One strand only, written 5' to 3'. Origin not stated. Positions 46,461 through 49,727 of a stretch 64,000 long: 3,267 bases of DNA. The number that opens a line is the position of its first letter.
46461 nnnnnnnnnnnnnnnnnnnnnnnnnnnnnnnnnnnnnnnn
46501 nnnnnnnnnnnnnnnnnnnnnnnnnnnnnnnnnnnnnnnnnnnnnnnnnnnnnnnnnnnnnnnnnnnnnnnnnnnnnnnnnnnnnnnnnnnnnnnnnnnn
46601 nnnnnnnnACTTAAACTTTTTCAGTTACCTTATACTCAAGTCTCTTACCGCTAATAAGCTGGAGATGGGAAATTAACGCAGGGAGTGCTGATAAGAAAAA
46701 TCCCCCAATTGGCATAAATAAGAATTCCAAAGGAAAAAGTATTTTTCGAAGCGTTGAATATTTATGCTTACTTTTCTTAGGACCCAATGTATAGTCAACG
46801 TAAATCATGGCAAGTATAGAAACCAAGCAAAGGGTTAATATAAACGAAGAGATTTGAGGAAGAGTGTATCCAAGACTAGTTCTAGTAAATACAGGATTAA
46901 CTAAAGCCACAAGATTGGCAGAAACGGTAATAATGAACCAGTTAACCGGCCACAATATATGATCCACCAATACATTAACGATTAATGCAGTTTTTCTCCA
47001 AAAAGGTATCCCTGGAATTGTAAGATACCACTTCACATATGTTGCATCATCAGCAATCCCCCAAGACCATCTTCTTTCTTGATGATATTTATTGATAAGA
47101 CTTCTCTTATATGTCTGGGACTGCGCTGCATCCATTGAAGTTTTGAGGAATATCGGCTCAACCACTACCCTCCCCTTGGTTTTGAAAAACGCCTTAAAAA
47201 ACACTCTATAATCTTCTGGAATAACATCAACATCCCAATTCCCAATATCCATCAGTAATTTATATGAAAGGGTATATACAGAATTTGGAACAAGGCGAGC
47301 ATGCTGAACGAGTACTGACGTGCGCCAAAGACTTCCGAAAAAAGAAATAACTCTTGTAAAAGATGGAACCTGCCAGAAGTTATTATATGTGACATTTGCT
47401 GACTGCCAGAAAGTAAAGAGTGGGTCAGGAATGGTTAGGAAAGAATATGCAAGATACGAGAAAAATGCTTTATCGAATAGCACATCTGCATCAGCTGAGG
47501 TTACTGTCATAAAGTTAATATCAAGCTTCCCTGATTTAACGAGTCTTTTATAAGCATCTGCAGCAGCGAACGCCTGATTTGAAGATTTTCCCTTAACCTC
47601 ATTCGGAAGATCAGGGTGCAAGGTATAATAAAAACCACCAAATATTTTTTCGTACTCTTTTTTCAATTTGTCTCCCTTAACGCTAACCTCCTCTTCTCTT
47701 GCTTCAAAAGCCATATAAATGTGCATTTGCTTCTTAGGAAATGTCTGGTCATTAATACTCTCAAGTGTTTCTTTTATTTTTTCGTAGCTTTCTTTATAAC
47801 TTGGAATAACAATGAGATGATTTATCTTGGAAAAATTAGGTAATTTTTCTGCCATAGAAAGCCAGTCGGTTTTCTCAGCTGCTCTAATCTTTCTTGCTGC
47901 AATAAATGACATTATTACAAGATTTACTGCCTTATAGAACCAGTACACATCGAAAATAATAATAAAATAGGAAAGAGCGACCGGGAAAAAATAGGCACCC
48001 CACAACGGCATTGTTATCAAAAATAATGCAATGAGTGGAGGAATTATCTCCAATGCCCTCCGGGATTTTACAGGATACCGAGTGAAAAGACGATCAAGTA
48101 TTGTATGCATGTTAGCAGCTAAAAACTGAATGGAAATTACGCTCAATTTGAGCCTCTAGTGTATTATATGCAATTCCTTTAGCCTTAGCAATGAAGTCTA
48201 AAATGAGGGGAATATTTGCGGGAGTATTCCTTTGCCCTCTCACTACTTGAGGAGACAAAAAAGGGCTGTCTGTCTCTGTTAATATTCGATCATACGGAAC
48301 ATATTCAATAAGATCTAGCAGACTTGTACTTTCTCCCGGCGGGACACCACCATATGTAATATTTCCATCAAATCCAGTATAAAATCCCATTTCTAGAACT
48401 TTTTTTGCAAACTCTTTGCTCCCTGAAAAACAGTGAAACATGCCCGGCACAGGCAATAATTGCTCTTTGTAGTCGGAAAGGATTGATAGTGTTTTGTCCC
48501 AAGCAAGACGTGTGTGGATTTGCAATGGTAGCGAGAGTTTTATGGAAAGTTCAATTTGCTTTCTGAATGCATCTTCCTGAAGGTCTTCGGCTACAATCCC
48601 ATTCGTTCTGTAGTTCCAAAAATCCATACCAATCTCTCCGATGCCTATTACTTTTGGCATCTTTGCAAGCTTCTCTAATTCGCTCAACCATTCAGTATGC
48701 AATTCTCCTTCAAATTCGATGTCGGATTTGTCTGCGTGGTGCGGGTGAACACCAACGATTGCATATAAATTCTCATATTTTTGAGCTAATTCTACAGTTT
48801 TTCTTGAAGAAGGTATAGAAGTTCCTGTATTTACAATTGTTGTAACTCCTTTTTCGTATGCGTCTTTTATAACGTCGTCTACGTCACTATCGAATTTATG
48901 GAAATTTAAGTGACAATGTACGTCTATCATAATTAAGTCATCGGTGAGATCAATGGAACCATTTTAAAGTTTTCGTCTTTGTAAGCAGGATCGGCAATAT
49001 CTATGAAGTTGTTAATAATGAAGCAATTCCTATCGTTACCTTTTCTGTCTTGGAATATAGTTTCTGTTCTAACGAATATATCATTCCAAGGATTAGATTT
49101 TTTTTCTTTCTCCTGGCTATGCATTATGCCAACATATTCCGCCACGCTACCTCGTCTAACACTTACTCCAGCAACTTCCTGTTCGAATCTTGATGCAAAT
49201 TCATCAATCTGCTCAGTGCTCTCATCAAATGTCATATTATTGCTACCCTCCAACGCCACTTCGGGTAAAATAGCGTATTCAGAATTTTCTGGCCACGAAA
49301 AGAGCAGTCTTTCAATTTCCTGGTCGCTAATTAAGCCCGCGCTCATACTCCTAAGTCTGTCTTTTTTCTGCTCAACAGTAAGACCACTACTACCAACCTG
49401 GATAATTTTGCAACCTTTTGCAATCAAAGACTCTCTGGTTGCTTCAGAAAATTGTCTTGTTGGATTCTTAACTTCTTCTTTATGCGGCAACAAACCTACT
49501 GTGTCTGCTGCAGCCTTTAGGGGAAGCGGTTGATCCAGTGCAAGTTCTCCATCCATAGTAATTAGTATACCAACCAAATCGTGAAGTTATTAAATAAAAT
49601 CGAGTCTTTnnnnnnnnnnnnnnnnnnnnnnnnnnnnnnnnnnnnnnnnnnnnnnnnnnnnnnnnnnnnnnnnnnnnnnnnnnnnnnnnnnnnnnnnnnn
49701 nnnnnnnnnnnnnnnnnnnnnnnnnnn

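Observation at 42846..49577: Polyprenyl-phosphate-sugar glycan operon: DPPR-synthase-like UbiA enzyme, WecA-like initiator, GT-C transferase, processive QxxRW GT2, TatD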

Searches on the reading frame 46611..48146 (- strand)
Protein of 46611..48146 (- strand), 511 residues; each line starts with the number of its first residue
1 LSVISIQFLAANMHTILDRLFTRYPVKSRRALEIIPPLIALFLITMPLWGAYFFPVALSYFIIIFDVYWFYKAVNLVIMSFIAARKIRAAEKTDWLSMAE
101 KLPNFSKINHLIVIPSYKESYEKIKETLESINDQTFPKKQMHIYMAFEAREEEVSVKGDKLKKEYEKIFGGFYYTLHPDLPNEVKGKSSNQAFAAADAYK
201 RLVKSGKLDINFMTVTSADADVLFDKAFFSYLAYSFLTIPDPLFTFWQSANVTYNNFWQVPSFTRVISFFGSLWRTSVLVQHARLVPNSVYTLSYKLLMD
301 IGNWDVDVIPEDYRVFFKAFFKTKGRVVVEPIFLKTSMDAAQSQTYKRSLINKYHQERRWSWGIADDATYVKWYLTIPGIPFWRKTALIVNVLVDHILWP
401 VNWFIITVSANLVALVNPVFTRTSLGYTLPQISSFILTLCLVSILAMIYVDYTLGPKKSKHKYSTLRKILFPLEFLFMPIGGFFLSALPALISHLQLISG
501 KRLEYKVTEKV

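Call 4: search_protein_families(library=pfam, proteins=[window:46611-48146:-], max_evalue=0.01)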
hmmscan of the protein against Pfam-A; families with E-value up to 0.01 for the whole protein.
window:46611-48146:- (511 aa): 0 families

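Call 5: search_protein_families(library=ncbifam, proteins=[window:46611-48146:-], max_evalue=0.01)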
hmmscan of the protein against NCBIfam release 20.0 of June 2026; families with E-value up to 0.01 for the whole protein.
window:46611-48146:- (511 aa): 0 families

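Call 12: search_solved_structures(query=window:46611-48146:-, max_evalue=1, show_alignments=1)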
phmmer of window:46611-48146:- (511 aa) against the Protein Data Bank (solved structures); distinct sequences matched with E-value up to 1: 0.

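Call 24: find_homologous_proteins(query=window:46611-48146:-, max_evalue=0.00001)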
Query window:46611-48146:- (511 aa): 1841 proteins with E <= 0.00001 among 8000 candidates; the best 120 are listed.
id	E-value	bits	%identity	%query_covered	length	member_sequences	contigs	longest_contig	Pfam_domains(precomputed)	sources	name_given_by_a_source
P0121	0.0e+0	1100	97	98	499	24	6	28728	-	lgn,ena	-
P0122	0.0e+0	1014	88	98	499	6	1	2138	-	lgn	-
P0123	0.0e+0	1011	87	98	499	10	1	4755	-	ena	-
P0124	1.6e-297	1006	87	98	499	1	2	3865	-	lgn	-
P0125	1.5e-295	999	87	98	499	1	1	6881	-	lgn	-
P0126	5.3e-295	997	85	98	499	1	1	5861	-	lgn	-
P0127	1.1e-293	993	85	98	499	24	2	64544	-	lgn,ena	-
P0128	5.8e-293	991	85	98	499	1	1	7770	-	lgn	-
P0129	2.5e-292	988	85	98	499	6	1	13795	-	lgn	-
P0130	3.6e-292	988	85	98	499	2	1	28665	-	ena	-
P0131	1.4e-291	986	85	98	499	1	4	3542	-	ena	-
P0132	1.2e-290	983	86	98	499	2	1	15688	-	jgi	-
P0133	5.3e-289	977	83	98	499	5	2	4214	-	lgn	-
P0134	1.6e-288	976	84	98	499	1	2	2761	-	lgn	-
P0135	3.6e-288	975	83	98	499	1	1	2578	-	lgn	-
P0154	6.1e-261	885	75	98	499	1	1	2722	PF13632.13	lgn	-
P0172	2.2e-224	764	66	98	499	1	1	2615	PF13632.13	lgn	-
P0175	9.5e-223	759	65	97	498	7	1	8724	PF13632.13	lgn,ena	-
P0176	6.4e-221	753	64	97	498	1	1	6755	PF13632.13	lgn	-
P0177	1.1e-220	752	64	97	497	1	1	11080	PF13632.13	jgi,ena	-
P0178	2.3e-220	751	64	97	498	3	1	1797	PF13632.13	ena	-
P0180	1.6e-219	748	65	97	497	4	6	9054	PF13632.13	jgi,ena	-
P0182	2.7e-218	744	64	97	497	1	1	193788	PF13632.13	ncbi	-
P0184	9.6e-218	742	65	97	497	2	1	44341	PF13632.13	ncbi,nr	ncbi:MAG TPA: glycosyltransferase family 2 protein [Patescibacteria group bacterium]|nr:glycosyltran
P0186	2.6e-217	741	63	97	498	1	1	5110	PF13632.13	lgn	-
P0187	3.0e-216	737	64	98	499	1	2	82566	PF13632.13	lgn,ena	-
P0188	5.6e-215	733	63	98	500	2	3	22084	PF13632.13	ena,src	-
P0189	1.9e-214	732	64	97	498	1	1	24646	PF13632.13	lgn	-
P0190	2.3e-214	731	63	97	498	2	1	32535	PF13632.13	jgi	-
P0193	5.5e-214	730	63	97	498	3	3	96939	PF13632.13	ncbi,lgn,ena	-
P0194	6.7e-214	730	63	97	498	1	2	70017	PF13632.13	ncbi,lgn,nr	ncbi:MAG TPA: glycosyltransferase family 2 protein [Patescibacteria group bacterium]|nr:glycosyltran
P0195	7.6e-214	730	61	97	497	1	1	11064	PF13632.13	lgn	-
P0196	1.3e-213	729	63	98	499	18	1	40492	PF13632.13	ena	-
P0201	5.6e-213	727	63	97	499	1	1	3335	PF13632.13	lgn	-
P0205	2.0e-212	725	63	98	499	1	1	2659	PF13632.13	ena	-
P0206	2.3e-212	725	63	97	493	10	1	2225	PF13632.13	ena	-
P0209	4.4e-212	724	63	98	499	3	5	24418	PF13632.13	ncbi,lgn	-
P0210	5.4e-212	723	65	94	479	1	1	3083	PF13632.13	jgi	jgi:hypothetical protein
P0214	1.3e-211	722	62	97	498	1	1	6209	PF13632.13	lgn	-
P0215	2.0e-211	722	62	98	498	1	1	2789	PF13632.13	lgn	-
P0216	2.0e-211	722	62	96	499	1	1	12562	PF13632.13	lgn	-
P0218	2.5e-211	721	63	98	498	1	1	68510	PF13632.13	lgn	-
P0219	2.6e-211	721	63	98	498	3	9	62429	PF13632.13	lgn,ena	-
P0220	3.1e-211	721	63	98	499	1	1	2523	PF13632.13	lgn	-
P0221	7.2e-211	720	62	97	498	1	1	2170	PF13632.13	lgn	-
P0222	8.3e-211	720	63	98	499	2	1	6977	PF13632.13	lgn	-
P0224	6.8e-210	717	63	98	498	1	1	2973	PF13632.13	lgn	-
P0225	7.6e-210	716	62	98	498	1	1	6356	PF13632.13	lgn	-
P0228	5.8e-209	713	63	97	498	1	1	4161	PF13632.13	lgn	-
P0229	7.6e-209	713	62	98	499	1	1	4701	PF13632.13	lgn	-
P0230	9.5e-209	713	62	98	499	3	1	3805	PF13632.13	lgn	-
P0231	1.7e-208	712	63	98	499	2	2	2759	PF13632.13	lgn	-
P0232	2.4e-208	711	62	98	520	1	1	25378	PF13632.13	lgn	-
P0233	3.8e-208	711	62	97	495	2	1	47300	PF13632.13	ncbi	ncbi:MAG: glycosyltransferase [Candidatus Levyibacteriota bacterium]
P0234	3.9e-208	711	63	96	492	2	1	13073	PF13632.13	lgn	-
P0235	6.8e-208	710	62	97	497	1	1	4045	PF13632.13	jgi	jgi:hypothetical protein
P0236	1.3e-207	709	61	98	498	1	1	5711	PF13632.13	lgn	-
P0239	2.0e-207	708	61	97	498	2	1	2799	PF13632.13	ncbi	-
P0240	2.5e-207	708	60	98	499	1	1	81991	PF13632.13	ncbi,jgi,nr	ncbi:glycosyltransferase family 2 protein [Candidatus Parcubacteria bacterium]|nr:MAG: glycosyltrans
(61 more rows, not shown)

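Call 42: predict_structure(alignment_id=A1)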
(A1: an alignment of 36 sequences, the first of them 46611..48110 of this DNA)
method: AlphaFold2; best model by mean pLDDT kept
length: 499 residues; sequences in the alignment: 36
mean_pLDDT: 84.4   pTM: 0.85
mean pLDDT of the five models: 84.4, 82.0, 81.2, 80.8, 74.8
residues with pLDDT >= 90: 201; 70-90: 242; 50-70: 44; < 50: 12
segments of 3 or more residues with pLDDT < 50: 492-499
pLDDT, mean of each block of 10 residues (from residue 1): 88 88 90 90 92 89 88 90 97 97 88 92 97 92 95 96 87 77 94 95 90 94 96 88 71 77 80 79 92 61 88 92 72 55 71 81 91 89 84 79 88 90 86 78 59 77 79 83 82 38
secondary structure, 60 per line:
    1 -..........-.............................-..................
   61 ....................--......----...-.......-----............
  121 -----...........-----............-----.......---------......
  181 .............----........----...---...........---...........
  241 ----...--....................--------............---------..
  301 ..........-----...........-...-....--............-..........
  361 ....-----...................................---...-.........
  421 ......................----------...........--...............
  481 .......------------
elements in order: H2-11 H13-41 H43-80 H83-88 E97-103 H109-120 E129-136 H142-153 E159-165 H175-193 E201-205 E210-212 H216-226 E233-240 H250-269 E278-282 H283-289 H299-310 E316-326 H332-335 H338-349 H351-364 H370-404 H412-442 H453-463 H466-487

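Call 44: fold_search(model_id=the predicted structure, library=pdb)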
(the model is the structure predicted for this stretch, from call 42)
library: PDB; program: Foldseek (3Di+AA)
matches with E <= 10: 709; with E <= 0.001: 144
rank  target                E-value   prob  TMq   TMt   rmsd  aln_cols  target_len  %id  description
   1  7sp7_A                1.6e-09  1.00  0.46  0.46  15.3       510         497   14  Chlorella virus hyaluronan synthase inhibited by UDP (released 2022-04-06)
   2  9yq5_A                1.8e-09  1.00  0.42  0.42  16.7       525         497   12  Chlorella virus hyaluronan synthase bound to an inserted UDP-GlcA (released 2025-12-10)
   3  7sp8_A                2.4e-09  1.00  0.43  0.43  17.1       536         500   14  Chlorella virus Hyaluronan Synthase bound to UDP-GlcNAc (released 2022-04-06)
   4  8sne_A                4.8e-09  1.00  0.40  0.41  17.0       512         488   13  Chlorella virus Hyaluronan Synthase bound to GlcA extended GlcNAc primer and UDP (released 2024-05-01)
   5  9yq2_A                1.1e-08  1.00  0.45  0.46  15.9       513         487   12  Chlorella virus hyaluronan synthase bound to DDM (released 2025-12-10)
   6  7sp9_A                1.5e-08  1.00  0.46  0.46  16.1       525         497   14  Chlorella virus Hyaluronan Synthase in the GlcNAc-primed channel-closed state (released 2022-04-06)
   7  8snc_A                1.8e-08  1.00  0.44  0.45  16.7       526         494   14  Chlorella virus Hyaluronan Synthase bound to GlcA extended GlcNAc primer (released 2024-05-01)
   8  9b8v_E                2.0e-08  1.00  0.48  0.30  18.3       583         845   15  AlphaFold2 informed cryo-EM model of the E. coli cellulose synthase BcsAG3B6 complex (released 2025-02-19)
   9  5ej1_A                2.1e-08  1.00  0.48  0.35  16.8       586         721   13  Pre-translocation state of bacterial cellulose synthase (released 2016-03-30)
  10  9fnn_A                7.5e-08  1.00  0.49  0.32  16.6       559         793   14  Cryo-EM structure of the c-di-GMP-saturated 'crown'less Bcs macrocomplex for cellulose secretion in E. coli (released 2024-10-16)
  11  8smp_A                8.2e-08  1.00  0.47  0.45  16.7       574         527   11  Xenopus laevis hyaluronan synthase 1, UDP-bound, gating loop inserted state (released 2024-05-01)
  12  8smm_A                8.9e-08  1.00  0.50  0.49  10.9       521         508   12  Xenopus laevis hyaluronan synthase 1 (released 2024-05-01)
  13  8smn_A                1.1e-07  1.00  0.44  0.42  16.0       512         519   11  Xenopus laevis hyaluronan synthase 1, nascent HA polymer bound state (released 2024-05-01)
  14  9yq4_A                1.1e-07  1.00  0.44  0.44  16.2       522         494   12  Chlorella virus hyaluronan synthase bound to a proofreading UDP-GlcA (released 2025-12-10)
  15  4p00_A                1.3e-07  1.00  0.47  0.34  14.8       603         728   13  Bacterial Cellulose Synthase in complex with cyclic-di-GMP and UDP (released 2014-04-09)
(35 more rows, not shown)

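Call 55: search_protein_families(library=pfam, proteins=[window:46611-48110:-], max_evalue=10)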
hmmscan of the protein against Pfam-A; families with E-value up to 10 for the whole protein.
window:46611-48110:- (499 aa): 3 families
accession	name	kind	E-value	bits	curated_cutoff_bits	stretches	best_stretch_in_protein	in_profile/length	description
PF09783.14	Vac_ImportDeg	-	0.025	14.8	27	1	66-174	63-144/162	Vacuolar import and degradation protein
PF00535.33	Glycos_transf_2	-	0.037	14.4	23.3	1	100-130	2-31/168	Glycosyl transferase family 2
PF19603.4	DUF6108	-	0.041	14.3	23.9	1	126-202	10-91/138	Family of unknown function (DUF6108)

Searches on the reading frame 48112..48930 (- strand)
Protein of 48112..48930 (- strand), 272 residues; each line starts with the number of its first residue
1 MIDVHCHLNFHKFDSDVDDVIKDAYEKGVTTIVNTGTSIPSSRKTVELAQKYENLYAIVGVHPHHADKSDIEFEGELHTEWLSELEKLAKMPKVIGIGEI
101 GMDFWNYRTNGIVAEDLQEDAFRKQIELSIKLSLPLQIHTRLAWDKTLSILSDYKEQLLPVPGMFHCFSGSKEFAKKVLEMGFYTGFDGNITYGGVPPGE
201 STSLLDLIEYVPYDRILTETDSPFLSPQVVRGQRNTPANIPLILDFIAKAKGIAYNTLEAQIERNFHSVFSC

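Call 4: search_protein_families(library=pfam, proteins=[window:48112-48930:-], max_evalue=0.01)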
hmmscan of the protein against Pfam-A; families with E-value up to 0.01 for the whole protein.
window:48112-48930:- (272 aa): 1 family
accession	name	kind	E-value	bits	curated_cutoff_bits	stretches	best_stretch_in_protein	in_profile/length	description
PF01026.27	TatD_DNase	-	4.6e-74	249.4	27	1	2-271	1-253/253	TatD related DNase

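Call 5: search_protein_families(library=ncbifam, proteins=[window:48112-48930:-], max_evalue=0.01)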
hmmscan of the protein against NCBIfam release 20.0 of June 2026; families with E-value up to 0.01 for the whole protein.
window:48112-48930:- (272 aa): 6 families
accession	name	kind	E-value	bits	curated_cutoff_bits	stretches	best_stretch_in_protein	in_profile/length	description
TIGR00010.1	TIGR00010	subfamily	6.5e-71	238.7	206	1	1-271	1-252/253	YchF/TatD family DNA exonuclease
NF008075.0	PRK10812.1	equivalog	6e-46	156.8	438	1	1-270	3-254/265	metal-dependent hydrolase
NF007745.0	PRK10425.1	equivalog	2e-45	155.1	395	1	1-271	1-257/260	3'-5' ssDNA/RNA exonuclease TatD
NF008522.0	PRK11449.1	equivalog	7.9e-31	107.1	481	1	1-270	5-256/259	metal-dependent hydrolase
NF041926.1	QatD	equivalog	7.5e-24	84.2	230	1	3-268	1-238/239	Qat anti-phage system TatD family nuclease QatD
NF006689.0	PRK09237.1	equivalog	0.0022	16.7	371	1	1-38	59-95/383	amidohydrolase/deacetylase family metallohydrolase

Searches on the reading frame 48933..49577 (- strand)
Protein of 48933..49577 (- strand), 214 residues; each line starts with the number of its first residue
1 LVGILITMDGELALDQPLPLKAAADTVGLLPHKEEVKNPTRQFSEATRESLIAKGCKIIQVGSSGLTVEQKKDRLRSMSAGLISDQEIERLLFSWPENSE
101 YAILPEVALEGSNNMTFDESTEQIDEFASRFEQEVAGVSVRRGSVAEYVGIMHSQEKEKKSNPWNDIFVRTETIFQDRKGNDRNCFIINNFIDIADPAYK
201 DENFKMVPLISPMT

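Call 4: search_protein_families(library=pfam, proteins=[window:48933-49577:-], max_evalue=0.01)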
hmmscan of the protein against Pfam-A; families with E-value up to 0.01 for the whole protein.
window:48933-49577:- (214 aa): 0 families

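Call 5: search_protein_families(library=ncbifam, proteins=[window:48933-49577:-], max_evalue=0.01)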
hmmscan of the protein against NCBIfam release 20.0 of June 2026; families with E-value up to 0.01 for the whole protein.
window:48933-49577:- (214 aa): 0 families

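Call 55: search_protein_families(library=pfam, proteins=[window:48933-49577:-], max_evalue=10)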
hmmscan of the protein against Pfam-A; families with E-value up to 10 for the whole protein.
window:48933-49577:- (214 aa): 1 family
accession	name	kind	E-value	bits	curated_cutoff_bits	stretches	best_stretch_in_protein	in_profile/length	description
PF25349.1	PH_PHS1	-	0.1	12.7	27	1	87-133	75-120/145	Poor homologous synapsis protein PH domain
